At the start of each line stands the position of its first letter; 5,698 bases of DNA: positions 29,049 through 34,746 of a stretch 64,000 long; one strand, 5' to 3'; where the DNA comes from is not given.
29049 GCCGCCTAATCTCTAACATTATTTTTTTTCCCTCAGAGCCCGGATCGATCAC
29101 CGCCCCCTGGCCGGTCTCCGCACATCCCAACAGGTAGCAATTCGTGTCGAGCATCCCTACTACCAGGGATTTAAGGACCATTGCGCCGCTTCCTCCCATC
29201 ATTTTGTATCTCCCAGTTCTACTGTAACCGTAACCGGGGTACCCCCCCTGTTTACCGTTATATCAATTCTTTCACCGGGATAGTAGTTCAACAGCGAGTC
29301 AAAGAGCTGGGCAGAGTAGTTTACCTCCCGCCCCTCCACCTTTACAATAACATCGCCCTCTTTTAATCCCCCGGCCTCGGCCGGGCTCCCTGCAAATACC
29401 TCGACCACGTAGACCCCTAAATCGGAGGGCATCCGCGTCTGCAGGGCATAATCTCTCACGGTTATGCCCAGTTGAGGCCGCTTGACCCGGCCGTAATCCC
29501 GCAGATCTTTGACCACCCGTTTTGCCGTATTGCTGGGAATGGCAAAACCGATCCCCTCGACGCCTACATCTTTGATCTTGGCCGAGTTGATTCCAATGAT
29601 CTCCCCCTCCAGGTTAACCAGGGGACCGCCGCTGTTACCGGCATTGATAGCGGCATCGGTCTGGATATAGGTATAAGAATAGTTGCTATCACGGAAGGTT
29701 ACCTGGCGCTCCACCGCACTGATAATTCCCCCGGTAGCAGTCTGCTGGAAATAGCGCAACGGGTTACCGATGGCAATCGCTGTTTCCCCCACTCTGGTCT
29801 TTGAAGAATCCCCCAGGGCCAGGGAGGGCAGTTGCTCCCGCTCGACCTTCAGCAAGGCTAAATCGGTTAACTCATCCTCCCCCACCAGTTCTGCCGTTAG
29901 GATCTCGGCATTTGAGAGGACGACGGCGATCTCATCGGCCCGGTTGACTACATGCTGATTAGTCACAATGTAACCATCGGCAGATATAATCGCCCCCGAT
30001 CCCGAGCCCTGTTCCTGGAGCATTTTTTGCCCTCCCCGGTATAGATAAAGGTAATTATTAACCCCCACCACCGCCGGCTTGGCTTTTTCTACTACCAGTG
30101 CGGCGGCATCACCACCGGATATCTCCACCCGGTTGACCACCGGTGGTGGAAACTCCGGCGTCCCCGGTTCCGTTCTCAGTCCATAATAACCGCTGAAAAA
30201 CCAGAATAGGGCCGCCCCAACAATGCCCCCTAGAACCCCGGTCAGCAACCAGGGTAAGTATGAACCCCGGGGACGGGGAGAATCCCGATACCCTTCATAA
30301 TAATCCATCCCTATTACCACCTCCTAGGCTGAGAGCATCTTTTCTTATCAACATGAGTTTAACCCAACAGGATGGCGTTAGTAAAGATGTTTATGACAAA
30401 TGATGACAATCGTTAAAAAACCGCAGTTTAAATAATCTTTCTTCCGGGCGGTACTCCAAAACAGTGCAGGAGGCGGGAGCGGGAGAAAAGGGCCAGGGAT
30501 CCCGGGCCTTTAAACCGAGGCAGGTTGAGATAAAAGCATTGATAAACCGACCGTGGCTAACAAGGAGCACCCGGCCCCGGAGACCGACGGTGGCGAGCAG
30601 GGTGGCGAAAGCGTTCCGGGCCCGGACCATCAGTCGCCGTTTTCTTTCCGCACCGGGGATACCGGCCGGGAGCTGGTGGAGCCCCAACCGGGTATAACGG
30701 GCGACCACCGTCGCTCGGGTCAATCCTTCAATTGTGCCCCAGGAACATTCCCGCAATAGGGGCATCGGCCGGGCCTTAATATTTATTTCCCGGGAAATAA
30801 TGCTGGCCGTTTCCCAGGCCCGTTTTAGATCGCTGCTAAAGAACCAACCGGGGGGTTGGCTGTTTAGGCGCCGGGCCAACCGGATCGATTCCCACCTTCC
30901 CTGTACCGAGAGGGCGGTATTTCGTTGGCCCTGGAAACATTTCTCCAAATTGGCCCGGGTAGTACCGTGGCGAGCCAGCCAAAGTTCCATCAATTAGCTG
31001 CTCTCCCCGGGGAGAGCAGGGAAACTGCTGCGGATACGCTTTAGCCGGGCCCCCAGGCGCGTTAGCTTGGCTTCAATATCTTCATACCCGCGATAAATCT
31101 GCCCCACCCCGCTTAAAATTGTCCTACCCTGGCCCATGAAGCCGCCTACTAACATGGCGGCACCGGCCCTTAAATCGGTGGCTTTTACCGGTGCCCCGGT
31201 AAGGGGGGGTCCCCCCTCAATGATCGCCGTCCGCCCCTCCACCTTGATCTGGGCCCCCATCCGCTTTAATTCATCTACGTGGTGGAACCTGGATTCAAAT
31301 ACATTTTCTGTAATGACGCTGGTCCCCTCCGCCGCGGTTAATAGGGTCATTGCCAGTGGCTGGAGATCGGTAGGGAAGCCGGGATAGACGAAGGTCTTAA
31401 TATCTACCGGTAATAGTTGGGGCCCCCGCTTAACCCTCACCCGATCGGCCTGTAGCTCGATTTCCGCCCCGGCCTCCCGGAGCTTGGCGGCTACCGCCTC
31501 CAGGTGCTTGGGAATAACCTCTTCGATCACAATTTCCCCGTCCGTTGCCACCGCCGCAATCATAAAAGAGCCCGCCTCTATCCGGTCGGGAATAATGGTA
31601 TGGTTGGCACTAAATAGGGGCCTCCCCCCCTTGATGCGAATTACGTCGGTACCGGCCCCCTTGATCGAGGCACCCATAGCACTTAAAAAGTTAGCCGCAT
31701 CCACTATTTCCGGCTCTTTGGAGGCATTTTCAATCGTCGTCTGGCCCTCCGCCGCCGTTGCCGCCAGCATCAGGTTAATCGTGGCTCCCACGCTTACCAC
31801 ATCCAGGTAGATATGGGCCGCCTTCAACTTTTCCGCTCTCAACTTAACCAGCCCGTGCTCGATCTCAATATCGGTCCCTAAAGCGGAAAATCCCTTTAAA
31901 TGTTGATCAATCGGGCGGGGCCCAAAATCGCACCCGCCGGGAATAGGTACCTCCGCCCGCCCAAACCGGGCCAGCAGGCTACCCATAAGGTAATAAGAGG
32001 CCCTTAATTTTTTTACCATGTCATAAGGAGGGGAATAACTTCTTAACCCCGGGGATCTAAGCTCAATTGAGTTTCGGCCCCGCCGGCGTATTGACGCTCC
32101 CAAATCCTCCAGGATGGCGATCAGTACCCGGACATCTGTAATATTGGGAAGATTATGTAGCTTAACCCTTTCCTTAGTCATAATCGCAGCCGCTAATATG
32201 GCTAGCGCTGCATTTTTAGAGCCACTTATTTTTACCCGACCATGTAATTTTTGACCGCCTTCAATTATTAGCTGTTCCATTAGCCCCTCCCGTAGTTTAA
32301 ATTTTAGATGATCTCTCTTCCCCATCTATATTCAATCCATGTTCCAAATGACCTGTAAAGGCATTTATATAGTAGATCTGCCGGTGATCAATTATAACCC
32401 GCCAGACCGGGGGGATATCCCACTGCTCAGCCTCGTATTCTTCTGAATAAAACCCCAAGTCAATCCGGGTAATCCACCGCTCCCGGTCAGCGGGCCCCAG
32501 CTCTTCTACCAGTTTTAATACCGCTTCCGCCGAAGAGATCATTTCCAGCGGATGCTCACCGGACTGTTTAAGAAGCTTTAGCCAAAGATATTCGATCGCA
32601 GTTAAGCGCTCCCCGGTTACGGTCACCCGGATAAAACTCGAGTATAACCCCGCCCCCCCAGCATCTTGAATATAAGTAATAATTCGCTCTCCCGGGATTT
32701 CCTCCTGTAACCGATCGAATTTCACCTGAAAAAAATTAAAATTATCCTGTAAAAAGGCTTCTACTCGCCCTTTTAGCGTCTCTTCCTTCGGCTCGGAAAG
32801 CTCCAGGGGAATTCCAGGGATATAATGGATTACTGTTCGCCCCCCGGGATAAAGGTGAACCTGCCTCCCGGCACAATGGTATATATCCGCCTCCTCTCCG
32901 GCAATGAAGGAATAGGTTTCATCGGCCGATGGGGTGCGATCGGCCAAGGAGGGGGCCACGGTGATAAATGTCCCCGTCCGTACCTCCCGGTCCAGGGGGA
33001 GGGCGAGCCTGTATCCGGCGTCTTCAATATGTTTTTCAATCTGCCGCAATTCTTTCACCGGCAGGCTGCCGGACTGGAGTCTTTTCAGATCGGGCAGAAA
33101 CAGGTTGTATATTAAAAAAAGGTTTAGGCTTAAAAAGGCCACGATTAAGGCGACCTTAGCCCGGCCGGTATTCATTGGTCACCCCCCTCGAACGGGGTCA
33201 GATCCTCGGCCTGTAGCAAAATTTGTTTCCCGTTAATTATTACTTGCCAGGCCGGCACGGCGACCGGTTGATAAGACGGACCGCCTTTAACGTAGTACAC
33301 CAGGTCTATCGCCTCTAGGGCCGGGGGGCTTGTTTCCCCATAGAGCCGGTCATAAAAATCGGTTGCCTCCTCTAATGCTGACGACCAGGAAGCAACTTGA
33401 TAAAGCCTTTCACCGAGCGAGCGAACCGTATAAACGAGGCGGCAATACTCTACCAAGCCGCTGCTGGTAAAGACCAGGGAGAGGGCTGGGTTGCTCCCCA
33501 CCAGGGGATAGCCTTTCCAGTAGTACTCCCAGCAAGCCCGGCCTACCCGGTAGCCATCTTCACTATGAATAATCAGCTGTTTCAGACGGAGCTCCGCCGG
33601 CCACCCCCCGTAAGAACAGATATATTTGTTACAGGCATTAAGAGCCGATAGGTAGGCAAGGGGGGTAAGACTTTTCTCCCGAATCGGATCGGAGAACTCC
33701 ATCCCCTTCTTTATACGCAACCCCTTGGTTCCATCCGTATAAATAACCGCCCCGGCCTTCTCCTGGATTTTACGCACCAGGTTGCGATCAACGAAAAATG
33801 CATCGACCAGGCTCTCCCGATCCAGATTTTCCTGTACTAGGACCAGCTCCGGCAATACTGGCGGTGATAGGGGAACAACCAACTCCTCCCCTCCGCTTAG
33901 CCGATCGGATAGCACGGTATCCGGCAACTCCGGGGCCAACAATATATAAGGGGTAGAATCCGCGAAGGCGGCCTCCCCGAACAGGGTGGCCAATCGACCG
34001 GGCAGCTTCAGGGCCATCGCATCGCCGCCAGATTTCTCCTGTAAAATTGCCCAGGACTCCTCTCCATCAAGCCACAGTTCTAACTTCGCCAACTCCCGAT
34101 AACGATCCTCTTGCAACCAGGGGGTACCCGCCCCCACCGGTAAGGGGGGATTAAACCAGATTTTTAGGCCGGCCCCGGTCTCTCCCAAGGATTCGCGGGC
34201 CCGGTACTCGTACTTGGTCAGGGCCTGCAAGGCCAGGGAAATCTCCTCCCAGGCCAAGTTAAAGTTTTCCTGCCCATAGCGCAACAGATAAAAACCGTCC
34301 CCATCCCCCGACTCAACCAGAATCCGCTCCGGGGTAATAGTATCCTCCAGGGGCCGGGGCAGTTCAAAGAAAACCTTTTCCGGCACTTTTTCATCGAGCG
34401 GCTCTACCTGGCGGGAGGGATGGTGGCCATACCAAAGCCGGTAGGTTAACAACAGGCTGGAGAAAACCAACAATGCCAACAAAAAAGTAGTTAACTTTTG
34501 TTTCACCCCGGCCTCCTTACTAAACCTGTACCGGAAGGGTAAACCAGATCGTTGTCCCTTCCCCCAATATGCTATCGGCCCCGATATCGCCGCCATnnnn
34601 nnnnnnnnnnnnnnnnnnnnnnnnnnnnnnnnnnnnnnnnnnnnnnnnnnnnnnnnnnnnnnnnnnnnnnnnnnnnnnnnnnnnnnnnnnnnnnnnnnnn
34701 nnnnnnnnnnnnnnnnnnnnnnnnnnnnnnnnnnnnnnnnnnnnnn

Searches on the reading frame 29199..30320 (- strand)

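Call 66: search_protein_families(library=pfam, proteins=[window:29199-30320:-], max_evalue=0.00001)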
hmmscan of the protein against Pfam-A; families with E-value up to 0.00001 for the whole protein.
window:29199-30320:- (373 aa): 5 families
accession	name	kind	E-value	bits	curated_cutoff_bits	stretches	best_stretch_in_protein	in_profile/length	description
PF13365.12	Trypsin_2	-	8.3e-34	117.8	27.6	1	107-244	1-144/144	Trypsin-like peptidase domain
PF00089.32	Trypsin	-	6.6e-20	72.3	20.6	1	107-268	27-218/220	Trypsin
PF13180.12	PDZ_2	-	1.2e-15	57.9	27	1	282-369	1-80/80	PDZ domain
PF00595.29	PDZ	-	5.6e-09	36.7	23.2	1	280-334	8-58/81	PDZ domain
PF17820.7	PDZ_6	-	4.2e-07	30.1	27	1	305-357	2-53/54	PDZ domain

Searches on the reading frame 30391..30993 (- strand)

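Call 66: search_protein_families(library=pfam, proteins=[window:30391-30993:-], max_evalue=0.00001)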
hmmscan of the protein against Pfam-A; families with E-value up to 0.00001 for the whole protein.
window:30391-30993:- (200 aa): 1 family
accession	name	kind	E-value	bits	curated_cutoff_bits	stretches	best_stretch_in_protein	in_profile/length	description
PF00300.27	His_Phos_1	-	9.7e-40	136.7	21.7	1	4-188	1-188/194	Histidine phosphatase superfamily (branch 1)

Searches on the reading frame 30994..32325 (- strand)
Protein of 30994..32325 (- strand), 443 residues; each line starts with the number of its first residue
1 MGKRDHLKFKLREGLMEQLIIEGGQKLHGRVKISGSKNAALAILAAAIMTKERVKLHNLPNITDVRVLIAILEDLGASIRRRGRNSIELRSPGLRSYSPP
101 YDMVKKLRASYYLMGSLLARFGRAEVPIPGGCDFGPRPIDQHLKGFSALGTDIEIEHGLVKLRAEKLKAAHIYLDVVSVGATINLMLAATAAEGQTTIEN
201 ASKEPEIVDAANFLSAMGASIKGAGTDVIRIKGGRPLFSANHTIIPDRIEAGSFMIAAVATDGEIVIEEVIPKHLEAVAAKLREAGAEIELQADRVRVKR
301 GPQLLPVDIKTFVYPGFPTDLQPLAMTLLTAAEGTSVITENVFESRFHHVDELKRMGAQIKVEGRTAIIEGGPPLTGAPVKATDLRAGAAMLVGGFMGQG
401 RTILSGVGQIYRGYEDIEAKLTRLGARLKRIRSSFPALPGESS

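Call 66: search_protein_families(library=pfam, proteins=[window:30994-32325:-], max_evalue=0.00001)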
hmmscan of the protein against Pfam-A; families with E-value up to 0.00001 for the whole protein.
window:30994-32325:- (443 aa): 1 family
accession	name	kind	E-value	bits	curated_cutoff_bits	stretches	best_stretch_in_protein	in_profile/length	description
PF00275.25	EPSP_synthase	-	2e-99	333.6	22.8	1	22-421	2-417/417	EPSP synthase (3-phosphoshikimate 1-carboxyvinyltransferase)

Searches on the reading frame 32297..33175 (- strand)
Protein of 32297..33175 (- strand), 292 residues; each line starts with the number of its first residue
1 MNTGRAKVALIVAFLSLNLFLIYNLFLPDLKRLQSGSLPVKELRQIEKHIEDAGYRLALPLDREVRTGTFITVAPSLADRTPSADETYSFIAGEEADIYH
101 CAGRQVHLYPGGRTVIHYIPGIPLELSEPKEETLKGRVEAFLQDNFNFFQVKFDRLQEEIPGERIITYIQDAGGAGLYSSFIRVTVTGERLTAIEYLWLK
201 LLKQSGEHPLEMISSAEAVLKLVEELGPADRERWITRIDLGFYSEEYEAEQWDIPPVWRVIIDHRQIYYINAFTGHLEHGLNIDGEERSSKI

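Call 66: search_protein_families(library=pfam, proteins=[window:32297-33175:-], max_evalue=0.00001)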
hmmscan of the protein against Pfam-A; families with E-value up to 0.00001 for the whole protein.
window:32297-33175:- (292 aa): 1 family
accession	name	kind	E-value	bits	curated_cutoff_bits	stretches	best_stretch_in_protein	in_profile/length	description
PF09648.15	YycI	-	1e-11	45.3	29.7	1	131-273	81-232/232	YycI protein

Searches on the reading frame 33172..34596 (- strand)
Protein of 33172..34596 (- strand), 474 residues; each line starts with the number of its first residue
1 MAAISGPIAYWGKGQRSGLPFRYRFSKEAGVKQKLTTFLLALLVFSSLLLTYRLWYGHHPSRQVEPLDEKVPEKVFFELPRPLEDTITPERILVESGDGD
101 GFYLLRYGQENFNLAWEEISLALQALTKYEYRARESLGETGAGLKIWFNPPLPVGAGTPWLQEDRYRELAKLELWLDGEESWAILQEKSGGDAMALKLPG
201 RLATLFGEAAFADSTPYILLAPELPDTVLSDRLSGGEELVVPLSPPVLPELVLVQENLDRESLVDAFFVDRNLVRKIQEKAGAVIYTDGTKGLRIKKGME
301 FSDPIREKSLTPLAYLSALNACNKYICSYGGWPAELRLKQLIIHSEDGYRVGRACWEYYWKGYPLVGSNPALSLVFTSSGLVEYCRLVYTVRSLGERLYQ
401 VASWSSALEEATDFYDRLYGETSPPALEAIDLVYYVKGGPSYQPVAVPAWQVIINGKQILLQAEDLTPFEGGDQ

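Call 66: search_protein_families(library=pfam, proteins=[window:33172-34596:-], max_evalue=0.00001)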
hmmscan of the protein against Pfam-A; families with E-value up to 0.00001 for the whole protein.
window:33172-34596:- (474 aa): 1 family
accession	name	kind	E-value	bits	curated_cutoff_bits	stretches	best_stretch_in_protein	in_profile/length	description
PF07435.16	YycH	-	9.7e-11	41.7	27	0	35-103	3-67/438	YycH protein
